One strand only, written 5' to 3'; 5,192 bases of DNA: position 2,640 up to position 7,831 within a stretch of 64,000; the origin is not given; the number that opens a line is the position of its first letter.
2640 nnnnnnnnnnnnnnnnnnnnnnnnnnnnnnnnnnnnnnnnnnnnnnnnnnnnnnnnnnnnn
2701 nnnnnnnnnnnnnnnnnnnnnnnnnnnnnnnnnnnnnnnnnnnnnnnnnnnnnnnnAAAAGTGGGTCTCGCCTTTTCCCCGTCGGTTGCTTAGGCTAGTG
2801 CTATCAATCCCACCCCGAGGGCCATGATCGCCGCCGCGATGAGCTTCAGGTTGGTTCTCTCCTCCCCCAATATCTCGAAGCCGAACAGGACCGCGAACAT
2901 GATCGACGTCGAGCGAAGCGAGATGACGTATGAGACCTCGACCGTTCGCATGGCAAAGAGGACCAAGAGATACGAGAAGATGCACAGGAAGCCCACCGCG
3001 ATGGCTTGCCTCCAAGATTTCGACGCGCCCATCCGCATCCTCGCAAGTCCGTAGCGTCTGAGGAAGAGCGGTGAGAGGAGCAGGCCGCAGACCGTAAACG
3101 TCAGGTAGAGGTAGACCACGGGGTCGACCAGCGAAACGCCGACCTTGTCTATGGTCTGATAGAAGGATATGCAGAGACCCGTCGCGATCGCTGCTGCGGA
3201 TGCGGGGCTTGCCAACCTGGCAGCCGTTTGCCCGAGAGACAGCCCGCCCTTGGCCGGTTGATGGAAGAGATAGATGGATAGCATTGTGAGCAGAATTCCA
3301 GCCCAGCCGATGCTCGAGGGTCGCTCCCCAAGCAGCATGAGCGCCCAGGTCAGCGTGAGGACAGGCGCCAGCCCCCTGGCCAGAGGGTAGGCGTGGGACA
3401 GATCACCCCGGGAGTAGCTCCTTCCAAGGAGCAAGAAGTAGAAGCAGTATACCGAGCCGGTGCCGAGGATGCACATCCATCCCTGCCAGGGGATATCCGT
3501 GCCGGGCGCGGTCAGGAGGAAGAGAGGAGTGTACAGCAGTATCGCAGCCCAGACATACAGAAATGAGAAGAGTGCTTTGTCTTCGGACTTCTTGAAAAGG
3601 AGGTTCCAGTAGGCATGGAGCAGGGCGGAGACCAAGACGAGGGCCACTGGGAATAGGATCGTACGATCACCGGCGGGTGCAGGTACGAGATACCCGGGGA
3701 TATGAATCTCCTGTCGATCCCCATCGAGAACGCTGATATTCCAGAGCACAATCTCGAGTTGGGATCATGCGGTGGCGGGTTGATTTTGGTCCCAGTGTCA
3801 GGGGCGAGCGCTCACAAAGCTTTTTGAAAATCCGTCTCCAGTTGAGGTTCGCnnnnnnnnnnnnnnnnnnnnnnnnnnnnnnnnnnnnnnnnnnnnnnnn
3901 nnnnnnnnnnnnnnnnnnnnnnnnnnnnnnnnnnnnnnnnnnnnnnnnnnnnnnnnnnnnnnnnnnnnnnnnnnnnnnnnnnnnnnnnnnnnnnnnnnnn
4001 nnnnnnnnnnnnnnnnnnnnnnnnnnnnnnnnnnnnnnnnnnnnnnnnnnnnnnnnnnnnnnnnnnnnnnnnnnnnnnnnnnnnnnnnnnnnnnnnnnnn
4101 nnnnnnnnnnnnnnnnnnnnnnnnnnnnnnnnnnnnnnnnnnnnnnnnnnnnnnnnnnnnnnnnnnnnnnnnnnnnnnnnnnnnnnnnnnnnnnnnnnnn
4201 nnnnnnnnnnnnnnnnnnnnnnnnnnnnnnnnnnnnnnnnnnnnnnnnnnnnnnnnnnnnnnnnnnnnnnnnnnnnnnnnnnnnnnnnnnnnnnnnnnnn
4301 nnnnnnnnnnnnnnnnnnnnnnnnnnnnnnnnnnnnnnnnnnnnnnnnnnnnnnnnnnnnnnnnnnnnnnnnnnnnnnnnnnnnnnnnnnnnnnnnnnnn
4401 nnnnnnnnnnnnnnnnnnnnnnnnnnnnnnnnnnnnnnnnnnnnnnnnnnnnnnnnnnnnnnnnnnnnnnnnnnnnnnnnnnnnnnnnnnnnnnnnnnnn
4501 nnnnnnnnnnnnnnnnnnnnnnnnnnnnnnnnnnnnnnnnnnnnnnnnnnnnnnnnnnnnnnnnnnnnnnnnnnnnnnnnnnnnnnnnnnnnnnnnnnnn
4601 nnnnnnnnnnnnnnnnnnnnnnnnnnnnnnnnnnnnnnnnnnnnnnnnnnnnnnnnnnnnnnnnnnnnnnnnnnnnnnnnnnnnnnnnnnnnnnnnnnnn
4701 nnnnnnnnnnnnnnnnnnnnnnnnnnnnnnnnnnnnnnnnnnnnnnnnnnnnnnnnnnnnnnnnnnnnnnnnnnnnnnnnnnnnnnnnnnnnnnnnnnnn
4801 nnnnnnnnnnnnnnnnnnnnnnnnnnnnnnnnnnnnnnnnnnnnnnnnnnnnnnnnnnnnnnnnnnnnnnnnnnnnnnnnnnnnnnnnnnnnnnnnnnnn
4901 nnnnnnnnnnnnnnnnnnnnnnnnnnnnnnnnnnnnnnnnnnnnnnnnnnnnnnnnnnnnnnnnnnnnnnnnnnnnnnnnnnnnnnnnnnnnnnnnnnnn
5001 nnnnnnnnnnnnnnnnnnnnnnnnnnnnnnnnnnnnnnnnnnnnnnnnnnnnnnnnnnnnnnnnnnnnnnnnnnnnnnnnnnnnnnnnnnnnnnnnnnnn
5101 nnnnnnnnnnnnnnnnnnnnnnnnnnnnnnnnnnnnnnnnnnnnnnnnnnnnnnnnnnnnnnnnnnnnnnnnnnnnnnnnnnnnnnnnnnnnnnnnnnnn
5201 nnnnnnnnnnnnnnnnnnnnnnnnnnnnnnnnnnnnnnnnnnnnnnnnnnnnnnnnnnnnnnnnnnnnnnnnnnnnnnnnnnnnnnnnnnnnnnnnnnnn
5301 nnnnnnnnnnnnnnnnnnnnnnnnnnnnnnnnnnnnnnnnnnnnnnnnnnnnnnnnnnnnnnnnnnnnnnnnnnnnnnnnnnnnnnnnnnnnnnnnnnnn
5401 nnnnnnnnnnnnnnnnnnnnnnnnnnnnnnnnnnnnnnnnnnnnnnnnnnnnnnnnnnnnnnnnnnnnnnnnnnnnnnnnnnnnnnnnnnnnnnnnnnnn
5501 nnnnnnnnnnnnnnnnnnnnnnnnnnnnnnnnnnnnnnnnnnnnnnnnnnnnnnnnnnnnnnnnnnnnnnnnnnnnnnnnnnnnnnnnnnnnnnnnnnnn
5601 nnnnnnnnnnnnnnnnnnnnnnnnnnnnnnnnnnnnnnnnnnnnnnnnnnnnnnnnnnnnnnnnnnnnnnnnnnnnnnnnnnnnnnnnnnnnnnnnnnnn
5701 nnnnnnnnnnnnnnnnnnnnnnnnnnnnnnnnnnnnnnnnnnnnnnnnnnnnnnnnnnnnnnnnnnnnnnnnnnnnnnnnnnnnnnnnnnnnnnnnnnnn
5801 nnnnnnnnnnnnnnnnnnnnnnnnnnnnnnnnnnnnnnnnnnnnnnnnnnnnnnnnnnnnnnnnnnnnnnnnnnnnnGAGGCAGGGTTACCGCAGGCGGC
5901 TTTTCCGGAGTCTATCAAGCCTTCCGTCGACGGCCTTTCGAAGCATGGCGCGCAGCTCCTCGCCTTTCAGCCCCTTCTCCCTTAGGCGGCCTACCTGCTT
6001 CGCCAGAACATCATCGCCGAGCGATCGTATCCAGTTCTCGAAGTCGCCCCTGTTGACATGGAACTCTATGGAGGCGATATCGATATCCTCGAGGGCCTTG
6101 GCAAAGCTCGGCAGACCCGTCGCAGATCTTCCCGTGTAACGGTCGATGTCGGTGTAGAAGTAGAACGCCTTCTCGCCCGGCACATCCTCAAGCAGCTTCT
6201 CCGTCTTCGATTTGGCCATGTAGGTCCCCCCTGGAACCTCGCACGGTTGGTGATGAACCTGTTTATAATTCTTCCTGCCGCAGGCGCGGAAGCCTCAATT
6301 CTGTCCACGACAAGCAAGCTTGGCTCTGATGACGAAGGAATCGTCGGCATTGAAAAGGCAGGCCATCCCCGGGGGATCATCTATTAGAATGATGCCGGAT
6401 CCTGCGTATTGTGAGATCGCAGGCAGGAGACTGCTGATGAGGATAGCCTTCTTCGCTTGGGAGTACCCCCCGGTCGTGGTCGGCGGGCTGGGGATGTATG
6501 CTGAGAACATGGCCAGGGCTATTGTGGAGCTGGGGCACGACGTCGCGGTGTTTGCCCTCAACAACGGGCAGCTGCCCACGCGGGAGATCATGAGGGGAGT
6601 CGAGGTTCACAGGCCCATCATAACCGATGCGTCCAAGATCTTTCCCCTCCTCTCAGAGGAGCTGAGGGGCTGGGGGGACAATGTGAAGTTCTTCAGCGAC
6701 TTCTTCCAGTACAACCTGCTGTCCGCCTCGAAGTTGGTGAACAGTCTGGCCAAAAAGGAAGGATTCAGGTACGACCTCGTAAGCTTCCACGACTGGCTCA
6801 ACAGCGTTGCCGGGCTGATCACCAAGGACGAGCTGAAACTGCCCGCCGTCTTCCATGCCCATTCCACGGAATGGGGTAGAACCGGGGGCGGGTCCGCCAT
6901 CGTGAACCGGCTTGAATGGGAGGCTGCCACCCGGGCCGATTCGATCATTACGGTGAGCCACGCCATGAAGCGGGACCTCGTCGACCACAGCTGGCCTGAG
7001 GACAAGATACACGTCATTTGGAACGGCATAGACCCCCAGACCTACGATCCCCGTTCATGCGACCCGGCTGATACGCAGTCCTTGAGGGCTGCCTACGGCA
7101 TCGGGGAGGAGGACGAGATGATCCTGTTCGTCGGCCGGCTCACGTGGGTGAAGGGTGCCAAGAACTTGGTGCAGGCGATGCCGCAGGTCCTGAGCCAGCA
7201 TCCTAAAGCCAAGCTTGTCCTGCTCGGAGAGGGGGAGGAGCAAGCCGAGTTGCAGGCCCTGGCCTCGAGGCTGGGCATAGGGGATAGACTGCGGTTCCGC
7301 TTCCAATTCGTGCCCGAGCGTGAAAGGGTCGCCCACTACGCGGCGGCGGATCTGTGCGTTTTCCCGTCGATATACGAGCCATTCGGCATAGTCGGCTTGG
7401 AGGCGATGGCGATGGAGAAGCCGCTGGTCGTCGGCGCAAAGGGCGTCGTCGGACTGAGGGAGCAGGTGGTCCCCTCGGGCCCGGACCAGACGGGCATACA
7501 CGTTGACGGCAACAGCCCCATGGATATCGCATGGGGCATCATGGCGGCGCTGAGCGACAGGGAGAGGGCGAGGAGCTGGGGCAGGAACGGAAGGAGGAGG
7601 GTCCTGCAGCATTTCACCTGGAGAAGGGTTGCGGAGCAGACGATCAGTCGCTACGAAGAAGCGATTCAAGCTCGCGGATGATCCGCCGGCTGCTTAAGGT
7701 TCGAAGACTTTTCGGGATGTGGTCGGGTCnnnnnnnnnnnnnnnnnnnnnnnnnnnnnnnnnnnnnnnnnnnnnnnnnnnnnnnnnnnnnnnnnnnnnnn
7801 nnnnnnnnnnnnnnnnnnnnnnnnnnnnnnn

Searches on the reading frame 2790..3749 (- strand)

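Call 6: search_protein_families(library=pfam, proteins=[window:2790-3749:-], max_evalue=0.01)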
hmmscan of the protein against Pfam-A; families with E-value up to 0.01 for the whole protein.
window:2790-3749:- (319 aa): 4 families
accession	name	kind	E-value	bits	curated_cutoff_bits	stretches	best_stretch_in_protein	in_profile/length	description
PF00892.27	EamA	-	3.2e-23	82.9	28.2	2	186-317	6-134/135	EamA-like transporter family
PF03151.22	TPT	-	0.0014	18.5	30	1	220-317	40-136/291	Triose-phosphate Transporter family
PF10639.15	TMEM234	-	0.0022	18.5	30.1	0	97-161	53-111/113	Putative transmembrane family 234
PF00893.25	Multi_Drug_Res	-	0.0024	18.8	23.7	0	98-154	36-92/93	Small Multidrug Resistance protein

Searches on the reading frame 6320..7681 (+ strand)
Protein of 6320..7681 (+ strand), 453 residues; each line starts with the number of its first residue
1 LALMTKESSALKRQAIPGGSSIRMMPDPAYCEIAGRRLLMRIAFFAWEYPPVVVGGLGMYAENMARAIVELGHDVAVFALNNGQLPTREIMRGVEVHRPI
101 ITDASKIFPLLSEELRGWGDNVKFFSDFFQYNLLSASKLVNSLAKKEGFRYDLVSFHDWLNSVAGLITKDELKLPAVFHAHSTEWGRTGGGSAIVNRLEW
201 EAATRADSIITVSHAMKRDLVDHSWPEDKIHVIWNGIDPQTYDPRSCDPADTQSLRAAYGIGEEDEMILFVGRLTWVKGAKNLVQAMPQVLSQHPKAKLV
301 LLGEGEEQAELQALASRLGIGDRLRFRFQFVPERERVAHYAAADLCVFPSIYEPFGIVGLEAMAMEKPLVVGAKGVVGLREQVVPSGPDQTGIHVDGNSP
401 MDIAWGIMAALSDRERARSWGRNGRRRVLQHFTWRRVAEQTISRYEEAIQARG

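Call 6: search_protein_families(library=pfam, proteins=[window:6320-7681:+], max_evalue=0.01)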
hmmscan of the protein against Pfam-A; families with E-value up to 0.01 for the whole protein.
window:6320-7681:+ (453 aa): 8 families
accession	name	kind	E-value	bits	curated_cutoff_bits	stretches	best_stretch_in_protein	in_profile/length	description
PF00534.26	Glycos_transf_1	-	1.5e-39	135.7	26.4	1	253-427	3-172/172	Glycosyl transferases group 1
PF13439.12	Glyco_transf_4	-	2.6e-27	96.3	28.5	1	54-240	1-169/170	Glycosyltransferase Family 4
PF13692.12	Glyco_trans_1_4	-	3.6e-27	95.8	27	1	267-413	3-142/142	Glycosyl transferases group 1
PF13579.12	Glyco_trans_4_4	-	4.4e-21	76.3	29.7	1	55-236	1-158/158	Glycosyl transferase 4-like domain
PF20706.3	GT4-conflict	-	3.5e-16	59.6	26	1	196-440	137-384/385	Family 4 Glycosyltransferase in conflict systems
PF08323.17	Glyco_transf_5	-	1.8e-15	57.8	22.7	1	41-223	1-227/239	Starch synthase catalytic domain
PF13524.12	Glyco_trans_1_2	-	0.0029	18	25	1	407-441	108-142/144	Glycosyl transferase-like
PF05693.19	Glycogen_syn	-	0.0062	15.6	27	0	343-394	470-521/639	Glycogen synthase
